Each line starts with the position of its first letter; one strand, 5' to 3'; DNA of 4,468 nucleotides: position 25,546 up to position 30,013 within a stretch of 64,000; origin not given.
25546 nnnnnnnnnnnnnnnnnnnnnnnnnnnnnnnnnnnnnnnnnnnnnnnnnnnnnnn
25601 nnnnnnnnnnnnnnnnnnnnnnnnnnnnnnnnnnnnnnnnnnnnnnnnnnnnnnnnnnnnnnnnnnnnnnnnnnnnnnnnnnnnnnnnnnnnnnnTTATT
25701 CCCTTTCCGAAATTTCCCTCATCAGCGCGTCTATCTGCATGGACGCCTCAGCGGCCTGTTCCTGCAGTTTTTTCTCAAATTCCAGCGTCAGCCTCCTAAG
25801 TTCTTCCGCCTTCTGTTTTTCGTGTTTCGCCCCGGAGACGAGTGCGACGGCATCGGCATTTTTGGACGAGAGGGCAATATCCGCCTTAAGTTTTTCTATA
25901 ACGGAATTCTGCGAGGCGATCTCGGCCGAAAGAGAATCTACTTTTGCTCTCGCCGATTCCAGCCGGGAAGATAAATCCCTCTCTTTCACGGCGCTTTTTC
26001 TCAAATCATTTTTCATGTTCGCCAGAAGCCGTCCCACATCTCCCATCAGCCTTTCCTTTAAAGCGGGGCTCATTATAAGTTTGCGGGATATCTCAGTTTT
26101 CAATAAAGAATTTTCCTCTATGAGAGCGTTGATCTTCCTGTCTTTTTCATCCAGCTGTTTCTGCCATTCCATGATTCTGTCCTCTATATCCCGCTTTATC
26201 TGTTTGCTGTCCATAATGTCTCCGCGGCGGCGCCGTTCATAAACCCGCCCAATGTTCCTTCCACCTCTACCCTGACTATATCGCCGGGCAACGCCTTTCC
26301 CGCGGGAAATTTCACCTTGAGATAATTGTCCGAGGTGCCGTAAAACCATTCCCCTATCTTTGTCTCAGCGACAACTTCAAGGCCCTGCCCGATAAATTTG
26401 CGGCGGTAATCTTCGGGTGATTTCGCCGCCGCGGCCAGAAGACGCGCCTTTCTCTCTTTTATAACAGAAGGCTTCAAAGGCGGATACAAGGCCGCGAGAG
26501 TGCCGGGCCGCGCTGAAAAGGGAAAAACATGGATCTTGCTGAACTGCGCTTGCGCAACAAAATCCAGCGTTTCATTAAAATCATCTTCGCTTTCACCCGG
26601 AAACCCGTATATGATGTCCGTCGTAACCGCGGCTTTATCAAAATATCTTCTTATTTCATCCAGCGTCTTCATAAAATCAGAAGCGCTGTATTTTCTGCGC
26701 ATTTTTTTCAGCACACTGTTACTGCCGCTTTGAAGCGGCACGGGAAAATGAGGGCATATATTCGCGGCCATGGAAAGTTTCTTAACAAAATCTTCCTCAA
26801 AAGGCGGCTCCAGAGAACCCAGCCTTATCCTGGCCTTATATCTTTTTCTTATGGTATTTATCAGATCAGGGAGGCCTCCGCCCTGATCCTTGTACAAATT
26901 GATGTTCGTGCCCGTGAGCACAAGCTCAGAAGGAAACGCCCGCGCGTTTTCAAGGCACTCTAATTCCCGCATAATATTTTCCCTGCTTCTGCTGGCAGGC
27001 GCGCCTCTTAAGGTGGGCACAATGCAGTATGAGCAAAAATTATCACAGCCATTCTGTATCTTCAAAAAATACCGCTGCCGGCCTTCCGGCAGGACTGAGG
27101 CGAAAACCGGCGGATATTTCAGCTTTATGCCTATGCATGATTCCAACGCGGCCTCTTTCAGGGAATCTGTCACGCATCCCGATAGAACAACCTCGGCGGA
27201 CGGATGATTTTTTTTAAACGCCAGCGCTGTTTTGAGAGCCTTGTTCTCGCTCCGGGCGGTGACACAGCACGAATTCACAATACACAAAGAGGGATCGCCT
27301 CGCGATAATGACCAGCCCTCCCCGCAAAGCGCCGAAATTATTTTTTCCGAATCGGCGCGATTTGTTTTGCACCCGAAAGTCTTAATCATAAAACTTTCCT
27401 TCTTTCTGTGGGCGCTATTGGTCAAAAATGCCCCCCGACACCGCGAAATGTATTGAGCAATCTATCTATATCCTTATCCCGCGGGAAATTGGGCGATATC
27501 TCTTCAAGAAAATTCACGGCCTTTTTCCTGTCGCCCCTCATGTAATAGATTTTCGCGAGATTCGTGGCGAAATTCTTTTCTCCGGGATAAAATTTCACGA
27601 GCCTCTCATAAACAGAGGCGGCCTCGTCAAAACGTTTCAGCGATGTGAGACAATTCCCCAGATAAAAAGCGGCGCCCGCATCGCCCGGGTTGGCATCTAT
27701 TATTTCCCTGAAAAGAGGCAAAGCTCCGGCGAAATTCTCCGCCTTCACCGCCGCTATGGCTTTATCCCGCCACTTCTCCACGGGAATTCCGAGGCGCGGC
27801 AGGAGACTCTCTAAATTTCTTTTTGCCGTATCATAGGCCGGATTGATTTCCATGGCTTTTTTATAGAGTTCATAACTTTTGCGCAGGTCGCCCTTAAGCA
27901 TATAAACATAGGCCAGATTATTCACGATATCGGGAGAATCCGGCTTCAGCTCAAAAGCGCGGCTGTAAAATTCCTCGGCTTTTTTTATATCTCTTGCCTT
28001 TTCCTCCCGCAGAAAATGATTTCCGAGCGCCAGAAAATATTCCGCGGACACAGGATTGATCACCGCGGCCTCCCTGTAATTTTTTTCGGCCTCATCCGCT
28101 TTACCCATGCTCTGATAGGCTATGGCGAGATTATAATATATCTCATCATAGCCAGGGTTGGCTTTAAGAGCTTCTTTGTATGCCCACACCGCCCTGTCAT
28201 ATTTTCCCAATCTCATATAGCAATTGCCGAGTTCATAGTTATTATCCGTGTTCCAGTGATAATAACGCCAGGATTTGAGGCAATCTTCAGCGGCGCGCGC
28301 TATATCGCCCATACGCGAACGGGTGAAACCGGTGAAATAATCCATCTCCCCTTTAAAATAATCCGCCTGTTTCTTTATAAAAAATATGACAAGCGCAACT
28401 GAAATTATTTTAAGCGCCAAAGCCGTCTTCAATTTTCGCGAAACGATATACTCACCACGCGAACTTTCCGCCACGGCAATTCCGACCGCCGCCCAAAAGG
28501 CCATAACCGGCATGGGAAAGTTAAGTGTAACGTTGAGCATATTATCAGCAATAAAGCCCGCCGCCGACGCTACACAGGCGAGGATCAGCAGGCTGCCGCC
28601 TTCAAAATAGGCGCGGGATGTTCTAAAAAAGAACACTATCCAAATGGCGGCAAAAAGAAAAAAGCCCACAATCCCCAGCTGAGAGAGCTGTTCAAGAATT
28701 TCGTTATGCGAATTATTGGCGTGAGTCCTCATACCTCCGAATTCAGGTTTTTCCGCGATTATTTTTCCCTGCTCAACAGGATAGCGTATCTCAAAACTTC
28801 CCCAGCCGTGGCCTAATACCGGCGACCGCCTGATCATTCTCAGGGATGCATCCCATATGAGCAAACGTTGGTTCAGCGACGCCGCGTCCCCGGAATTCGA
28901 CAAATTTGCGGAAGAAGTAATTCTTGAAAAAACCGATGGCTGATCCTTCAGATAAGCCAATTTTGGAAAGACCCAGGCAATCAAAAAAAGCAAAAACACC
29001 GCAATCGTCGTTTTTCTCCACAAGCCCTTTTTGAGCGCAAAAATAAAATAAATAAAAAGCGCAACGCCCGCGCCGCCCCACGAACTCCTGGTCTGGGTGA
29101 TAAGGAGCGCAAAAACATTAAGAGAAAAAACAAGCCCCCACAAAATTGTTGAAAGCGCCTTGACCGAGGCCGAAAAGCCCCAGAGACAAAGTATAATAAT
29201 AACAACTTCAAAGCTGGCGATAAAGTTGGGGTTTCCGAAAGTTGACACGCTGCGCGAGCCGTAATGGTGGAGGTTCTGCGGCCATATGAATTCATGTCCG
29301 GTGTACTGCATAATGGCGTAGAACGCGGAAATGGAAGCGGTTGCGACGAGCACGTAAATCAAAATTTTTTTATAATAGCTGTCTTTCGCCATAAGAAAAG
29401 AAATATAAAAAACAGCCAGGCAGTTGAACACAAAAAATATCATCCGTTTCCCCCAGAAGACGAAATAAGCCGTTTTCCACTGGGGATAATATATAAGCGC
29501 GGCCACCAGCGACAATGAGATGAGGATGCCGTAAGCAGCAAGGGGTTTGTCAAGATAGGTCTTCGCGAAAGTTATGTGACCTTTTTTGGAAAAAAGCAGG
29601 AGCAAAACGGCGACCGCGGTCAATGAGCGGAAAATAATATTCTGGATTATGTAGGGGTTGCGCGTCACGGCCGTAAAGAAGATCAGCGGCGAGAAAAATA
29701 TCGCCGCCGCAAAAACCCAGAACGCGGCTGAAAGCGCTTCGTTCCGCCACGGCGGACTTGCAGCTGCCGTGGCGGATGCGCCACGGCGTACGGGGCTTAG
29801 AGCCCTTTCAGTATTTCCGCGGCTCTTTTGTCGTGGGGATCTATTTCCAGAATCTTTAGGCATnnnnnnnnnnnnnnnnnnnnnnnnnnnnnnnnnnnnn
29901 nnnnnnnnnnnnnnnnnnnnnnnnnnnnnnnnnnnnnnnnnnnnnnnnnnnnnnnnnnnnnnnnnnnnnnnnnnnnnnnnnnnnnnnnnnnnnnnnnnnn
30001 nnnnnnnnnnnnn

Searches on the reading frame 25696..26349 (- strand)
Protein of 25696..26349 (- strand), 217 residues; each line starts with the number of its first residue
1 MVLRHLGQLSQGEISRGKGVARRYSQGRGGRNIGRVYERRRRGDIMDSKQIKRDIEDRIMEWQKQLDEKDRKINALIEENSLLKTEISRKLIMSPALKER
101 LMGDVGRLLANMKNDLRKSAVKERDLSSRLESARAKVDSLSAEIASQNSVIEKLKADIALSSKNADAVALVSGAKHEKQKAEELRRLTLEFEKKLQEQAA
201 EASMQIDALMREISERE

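Call 15: search_protein_families(library=pfam, proteins=[window:25696-26349:-])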
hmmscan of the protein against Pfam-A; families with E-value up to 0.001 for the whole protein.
window:25696-26349:- (217 aa): 0 families

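Call 45: find_homologous_proteins(query=window:25696-26349:-, max_evalue=1e-10)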
Query window:25696-26349:- (217 aa): 11 proteins with E <= 1e-10 among 1195 candidates.
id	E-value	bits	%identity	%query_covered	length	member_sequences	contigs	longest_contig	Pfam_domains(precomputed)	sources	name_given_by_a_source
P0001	1.4e-91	323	100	79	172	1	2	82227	-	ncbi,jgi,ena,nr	ncbi:MAG: hypothetical protein CVU78_00120 [Elusimicrobia bacterium HGW-Elusimicrobia-2]|nr:MAG: hyp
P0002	1.2e-84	301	91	79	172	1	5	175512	-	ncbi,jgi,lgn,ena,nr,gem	ncbi:MAG: hypothetical protein ABII20_00100 [Candidatus Omnitrophota bacterium]|nr:hypothetical prot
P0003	2.3e-79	284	87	79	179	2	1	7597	-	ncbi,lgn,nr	ncbi:MAG: hypothetical protein Q7J59_07160 [Elusimicrobiota bacterium]|nr:hypothetical protein [Elus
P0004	4.3e-72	260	80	79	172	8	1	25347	-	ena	-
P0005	2.2e-61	225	74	78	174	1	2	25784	-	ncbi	-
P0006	1.8e-59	219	71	78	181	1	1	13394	-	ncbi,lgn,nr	ncbi:MAG: hypothetical protein U9O97_04160 [Elusimicrobiota bacterium]|nr:hypothetical protein [Elus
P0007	2.6e-58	215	72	78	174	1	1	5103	-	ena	-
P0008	1.3e-57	213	70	78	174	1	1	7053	-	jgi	-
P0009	1.3e-55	206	67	78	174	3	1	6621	-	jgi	-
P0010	1.9e-39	154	73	58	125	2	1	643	-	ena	-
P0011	3.5e-26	110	46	77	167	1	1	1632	-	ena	-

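Call 46: find_encoding_contigs(protein=P0002, flank=2500, max_places=2)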
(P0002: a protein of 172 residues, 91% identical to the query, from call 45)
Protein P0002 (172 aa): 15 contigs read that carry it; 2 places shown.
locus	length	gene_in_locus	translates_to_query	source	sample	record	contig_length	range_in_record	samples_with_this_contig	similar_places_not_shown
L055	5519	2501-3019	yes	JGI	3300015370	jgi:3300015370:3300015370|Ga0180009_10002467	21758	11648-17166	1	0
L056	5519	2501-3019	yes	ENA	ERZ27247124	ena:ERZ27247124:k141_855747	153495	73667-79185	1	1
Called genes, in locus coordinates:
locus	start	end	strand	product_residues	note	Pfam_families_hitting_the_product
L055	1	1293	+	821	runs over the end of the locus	PF04932:Wzy_C, PF13414:TPR_11 (weak), PF14559:TPR_19 (weak), PF00515:TPR_1 (weak), PF13431:TPR_17 (weak), PF00515:TPR_1 (weak), PF13432:TPR_16, PF14559:TPR_19, +17 more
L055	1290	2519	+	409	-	PF00919:UPF0004, PF04055:Radical_SAM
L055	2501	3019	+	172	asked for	-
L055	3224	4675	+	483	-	PF13428:TPR_14 (faint), PF07719:TPR_2 (faint), PF14559:TPR_19 (faint), PF14853:Fis1_TPR_C (faint)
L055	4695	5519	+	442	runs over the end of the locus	PF02985:HEAT (faint), PF13646:HEAT_2 (faint)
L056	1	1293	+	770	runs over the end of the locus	PF04932:Wzy_C, PF13414:TPR_11 (weak), PF13431:TPR_17 (weak), PF14559:TPR_19 (weak), PF00515:TPR_1 (weak), PF13432:TPR_16, PF14559:TPR_19, PF13424:TPR_12 (weak), +16 more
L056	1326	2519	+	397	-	PF00919:UPF0004, PF04055:Radical_SAM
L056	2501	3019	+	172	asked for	-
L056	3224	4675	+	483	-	PF13428:TPR_14 (faint), PF07719:TPR_2 (faint), PF14559:TPR_19 (faint), PF14853:Fis1_TPR_C (faint)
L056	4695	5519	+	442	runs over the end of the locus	PF02985:HEAT (faint), PF13646:HEAT_2 (faint)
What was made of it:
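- Checked: In the 91%-identical relative the TPR gene is called downstream of the element (call 46), so the 540-aa ORF 24074..25696 is a read-through artefact.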

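Call 47: find_encoding_contigs(protein=P0003, flank=2500, max_places=2)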
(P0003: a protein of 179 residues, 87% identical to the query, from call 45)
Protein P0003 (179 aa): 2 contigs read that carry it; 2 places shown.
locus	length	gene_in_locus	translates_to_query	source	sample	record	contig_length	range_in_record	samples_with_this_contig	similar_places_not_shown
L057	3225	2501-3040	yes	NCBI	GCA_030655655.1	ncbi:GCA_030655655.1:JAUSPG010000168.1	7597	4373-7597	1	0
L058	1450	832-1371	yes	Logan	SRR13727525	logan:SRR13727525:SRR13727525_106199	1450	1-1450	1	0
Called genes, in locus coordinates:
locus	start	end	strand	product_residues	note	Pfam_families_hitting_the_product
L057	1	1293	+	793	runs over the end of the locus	PF04932:Wzy_C, PF07719:TPR_2 (weak), PF13424:TPR_12 (weak), PF13428:TPR_14 (weak), PF13414:TPR_11, PF14559:TPR_19, PF13432:TPR_16, PF14559:TPR_19, +17 more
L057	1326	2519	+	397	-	PF00919:UPF0004, PF04055:Radical_SAM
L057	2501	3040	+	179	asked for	-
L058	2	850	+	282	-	?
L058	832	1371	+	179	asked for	-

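Call 48: find_encoding_contigs(protein=P0004, flank=2500, max_places=2)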
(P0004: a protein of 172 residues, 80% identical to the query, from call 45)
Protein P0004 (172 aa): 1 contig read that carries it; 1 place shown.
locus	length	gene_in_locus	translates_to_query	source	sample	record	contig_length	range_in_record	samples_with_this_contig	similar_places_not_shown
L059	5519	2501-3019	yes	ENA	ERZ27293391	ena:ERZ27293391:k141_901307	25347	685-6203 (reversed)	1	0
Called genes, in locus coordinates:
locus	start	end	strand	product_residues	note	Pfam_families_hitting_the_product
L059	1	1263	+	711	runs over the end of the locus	PF04932:Wzy_C, PF00515:TPR_1 (weak), PF13414:TPR_11, PF13424:TPR_12 (weak), PF13431:TPR_17 (weak), PF14559:TPR_19 (weak), PF13432:TPR_16, PF14559:TPR_19, +18 more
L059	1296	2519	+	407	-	PF00919:UPF0004, PF04055:Radical_SAM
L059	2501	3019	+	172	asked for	-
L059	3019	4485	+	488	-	PF13432:TPR_16 (faint), PF00515:TPR_1 (faint), PF07719:TPR_2 (faint), PF13428:TPR_14 (faint), PF14853:Fis1_TPR_C (faint)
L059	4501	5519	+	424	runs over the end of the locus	-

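Call 49: find_encoding_contigs(protein=P0005, flank=2500, max_places=2)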
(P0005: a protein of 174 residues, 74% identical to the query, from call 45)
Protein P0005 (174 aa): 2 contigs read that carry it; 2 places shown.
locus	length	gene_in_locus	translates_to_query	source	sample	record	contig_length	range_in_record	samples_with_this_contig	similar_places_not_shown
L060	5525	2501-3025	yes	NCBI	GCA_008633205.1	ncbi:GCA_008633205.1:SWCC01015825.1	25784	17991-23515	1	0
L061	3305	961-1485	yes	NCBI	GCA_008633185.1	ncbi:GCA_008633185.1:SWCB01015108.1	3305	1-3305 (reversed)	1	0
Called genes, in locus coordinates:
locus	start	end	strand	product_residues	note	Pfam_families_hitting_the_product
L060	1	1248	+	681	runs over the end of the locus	PF04932:Wzy_C, PF13424:TPR_12, PF13428:TPR_14 (weak), PF13414:TPR_11, PF14559:TPR_19, PF00515:TPR_1, PF13432:TPR_16, PF14559:TPR_19, +13 more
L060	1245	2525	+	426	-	PF00919:UPF0004, PF04055:Radical_SAM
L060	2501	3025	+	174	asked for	-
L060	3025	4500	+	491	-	PF07719:TPR_2 (faint), PF13428:TPR_14 (faint)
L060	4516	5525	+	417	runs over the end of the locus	PF02985:HEAT (faint), PF13646:HEAT_2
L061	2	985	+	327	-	?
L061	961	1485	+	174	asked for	-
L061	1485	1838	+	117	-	-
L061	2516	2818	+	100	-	-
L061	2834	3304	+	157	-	?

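Call 50: find_encoding_contigs(protein=P0006, flank=2500, max_places=2)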
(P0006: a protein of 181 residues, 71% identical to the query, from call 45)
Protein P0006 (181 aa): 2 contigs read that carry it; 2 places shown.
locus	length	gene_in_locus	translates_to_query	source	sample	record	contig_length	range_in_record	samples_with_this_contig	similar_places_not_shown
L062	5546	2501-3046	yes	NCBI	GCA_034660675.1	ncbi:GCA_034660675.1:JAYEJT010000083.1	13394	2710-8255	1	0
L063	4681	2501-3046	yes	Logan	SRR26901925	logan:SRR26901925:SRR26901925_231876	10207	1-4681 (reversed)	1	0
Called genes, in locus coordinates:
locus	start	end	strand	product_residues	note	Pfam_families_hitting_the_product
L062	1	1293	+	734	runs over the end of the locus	PF04932:Wzy_C, PF00515:TPR_1 (weak), PF07719:TPR_2 (weak), PF13414:TPR_11, PF13431:TPR_17 (weak), PF14559:TPR_19 (weak), PF13432:TPR_16 (weak), PF13432:TPR_16, +14 more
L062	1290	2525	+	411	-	PF00919:UPF0004, PF04055:Radical_SAM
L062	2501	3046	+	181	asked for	-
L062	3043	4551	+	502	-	PF07719:TPR_2 (faint), PF13428:TPR_14 (faint)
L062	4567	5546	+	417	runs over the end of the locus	PF02985:HEAT (faint), PF13646:HEAT_2 (faint)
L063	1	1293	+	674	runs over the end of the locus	PF04932:Wzy_C, PF07719:TPR_2 (weak), PF00515:TPR_1 (weak), PF13414:TPR_11, PF13431:TPR_17 (weak), PF14559:TPR_19 (weak), PF13432:TPR_16 (weak), PF13432:TPR_16, +14 more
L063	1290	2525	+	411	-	PF00919:UPF0004, PF04055:Radical_SAM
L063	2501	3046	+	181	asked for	-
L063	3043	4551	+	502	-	PF07719:TPR_2 (faint), PF13428:TPR_14 (faint)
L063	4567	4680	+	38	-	?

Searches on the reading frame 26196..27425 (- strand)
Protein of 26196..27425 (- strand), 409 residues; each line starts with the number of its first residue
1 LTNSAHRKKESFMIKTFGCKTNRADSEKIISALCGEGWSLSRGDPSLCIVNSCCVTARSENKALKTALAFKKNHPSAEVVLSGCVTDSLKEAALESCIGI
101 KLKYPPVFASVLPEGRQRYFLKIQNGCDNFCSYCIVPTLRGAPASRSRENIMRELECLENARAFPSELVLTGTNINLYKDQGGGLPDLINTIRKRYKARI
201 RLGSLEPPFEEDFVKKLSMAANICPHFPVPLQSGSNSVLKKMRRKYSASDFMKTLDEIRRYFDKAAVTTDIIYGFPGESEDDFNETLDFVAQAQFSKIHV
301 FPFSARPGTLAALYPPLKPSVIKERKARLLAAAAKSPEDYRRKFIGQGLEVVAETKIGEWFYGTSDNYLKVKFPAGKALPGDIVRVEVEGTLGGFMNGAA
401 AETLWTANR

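Call 15: search_protein_families(library=pfam, proteins=[window:26196-27425:-])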
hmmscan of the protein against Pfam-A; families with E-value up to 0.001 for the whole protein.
window:26196-27425:- (409 aa): 2 families
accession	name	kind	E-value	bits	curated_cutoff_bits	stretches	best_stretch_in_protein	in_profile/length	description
PF04055.27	Radical_SAM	-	3.1e-25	89.7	29.5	1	122-290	2-166/166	Radical SAM superfamily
PF00919.26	UPF0004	-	2.5e-15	56.7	27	1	12-95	2-88/98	Uncharacterized protein family UPF0004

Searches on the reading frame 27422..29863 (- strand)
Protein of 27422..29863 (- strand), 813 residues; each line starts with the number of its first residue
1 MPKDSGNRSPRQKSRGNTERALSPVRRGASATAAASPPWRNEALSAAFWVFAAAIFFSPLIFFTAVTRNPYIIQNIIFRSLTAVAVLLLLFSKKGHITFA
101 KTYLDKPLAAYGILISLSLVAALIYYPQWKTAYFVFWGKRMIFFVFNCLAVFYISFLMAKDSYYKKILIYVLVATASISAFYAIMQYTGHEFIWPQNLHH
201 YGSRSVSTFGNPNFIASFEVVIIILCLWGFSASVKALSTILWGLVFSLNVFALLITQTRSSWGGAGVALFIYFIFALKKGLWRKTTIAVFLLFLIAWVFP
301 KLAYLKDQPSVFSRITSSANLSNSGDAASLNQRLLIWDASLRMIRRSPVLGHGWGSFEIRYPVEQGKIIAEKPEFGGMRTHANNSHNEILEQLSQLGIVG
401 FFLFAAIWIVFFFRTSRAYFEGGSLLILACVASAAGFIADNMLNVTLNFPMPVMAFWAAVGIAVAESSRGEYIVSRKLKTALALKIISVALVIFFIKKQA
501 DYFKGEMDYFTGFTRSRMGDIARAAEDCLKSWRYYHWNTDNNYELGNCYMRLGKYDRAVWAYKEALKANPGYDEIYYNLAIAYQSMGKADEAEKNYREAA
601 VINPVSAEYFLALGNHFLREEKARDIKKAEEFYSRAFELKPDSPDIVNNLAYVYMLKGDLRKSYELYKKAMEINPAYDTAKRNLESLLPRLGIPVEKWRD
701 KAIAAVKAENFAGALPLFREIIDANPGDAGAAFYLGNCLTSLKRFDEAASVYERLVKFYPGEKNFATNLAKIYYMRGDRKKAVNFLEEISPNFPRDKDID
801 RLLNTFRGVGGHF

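Call 70: search_protein_families(library=pfam, proteins=[window:27422-29863:-], max_evalue=0.000001)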
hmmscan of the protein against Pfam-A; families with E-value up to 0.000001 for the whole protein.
window:27422-29863:- (813 aa): 19 families
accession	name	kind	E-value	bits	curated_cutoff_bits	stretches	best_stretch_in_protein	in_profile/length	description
PF14559.12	TPR_19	-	5.1e-34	116.8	25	3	706-761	2-57/68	Tetratricopeptide repeat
PF07719.23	TPR_2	-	6.6e-31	104.3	27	0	543-571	5-33/34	Tetratricopeptide repeat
PF00515.34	TPR_1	-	4e-28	96.5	27.8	0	574-604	2-32/34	Tetratricopeptide repeat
PF13432.12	TPR_16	-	6.1e-26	90.9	32.7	2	700-762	2-64/65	Tetratricopeptide repeat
PF13428.12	TPR_14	-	5.5e-25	85.7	23.5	0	543-581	5-43/44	Tetratricopeptide repeat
PF04932.20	Wzy_C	-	1.7e-22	80.3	31.7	1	245-405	2-149/149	O-Antigen ligase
PF13414.12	TPR_11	-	9.3e-22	76.9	26.8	1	546-587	1-42/42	TPR repeat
PF13181.12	TPR_8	-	1.9e-21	74.8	25.7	0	542-571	4-33/34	Tetratricopeptide repeat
PF13431.12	TPR_17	-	1.5e-20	72.1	24.4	0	561-593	1-33/34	Tetratricopeptide repeat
PF13424.12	TPR_12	-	1e-18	67.7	30.1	0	543-599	7-71/77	Tetratricopeptide repeat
PF13176.12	TPR_7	-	1.8e-15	56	27.9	0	544-567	4-29/36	Tetratricopeptide repeat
PF12895.13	ANAPC3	-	4.2e-15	56.2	27.2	0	536-598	20-81/82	Anaphase-promoting complex, cyclosome, subunit 3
PF13371.12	TPR_9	-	4.9e-13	49.3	35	0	545-595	1-51/73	Tetratricopeptide repeat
PF13174.12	TPR_6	-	5.6e-12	45.9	26.3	0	731-760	2-31/33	Tetratricopeptide repeat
PF23914.1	TPR_CcmH_CycH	-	2.8e-11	43.9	42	0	584-679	61-156/158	Cytochrome c-type biogenesis protein H TPR domain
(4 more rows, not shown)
